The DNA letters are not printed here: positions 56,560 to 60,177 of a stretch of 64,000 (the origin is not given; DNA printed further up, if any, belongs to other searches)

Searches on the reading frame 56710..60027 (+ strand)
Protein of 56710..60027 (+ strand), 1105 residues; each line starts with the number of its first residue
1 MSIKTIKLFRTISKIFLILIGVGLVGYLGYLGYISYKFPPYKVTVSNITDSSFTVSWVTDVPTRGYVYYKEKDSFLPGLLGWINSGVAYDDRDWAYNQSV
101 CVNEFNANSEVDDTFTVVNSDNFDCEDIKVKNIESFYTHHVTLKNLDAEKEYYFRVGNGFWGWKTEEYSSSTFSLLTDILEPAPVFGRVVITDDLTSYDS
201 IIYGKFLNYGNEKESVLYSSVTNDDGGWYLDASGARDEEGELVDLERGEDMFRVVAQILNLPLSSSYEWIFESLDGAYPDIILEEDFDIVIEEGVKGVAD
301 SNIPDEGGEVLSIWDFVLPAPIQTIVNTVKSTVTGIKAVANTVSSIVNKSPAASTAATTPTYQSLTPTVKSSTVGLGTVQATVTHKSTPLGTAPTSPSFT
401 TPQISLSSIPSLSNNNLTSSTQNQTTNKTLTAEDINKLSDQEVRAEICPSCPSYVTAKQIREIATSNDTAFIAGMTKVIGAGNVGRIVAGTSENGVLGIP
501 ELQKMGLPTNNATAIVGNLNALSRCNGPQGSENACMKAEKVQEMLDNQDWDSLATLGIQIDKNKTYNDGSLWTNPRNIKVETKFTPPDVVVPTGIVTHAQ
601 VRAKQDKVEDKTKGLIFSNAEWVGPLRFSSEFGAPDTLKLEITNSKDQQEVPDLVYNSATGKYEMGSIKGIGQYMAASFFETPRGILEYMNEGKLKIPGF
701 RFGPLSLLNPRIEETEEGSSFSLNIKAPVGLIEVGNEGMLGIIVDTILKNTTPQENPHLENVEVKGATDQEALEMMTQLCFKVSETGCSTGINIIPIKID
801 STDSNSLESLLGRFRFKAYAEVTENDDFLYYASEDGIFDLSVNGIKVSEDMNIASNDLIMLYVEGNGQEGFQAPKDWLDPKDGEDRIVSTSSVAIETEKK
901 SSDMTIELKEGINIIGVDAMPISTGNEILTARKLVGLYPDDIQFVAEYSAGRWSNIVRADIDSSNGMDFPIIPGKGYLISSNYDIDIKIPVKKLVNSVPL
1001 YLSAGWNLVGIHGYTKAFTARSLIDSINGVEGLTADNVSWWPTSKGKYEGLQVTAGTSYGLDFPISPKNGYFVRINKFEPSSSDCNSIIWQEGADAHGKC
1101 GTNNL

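Call 36: search_protein_families(library=pfam, proteins=[window:56710-60027:+], max_evalue=0.00001)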
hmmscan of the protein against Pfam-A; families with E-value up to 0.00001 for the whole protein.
window:56710-60027:+ (1105 aa): 1 family
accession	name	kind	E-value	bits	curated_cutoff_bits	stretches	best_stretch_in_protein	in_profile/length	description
PF16656.11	Pur_ac_phosph_N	-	7.3e-10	39.7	30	1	42-166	5-87/93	Purple acid Phosphatase, N-terminal domain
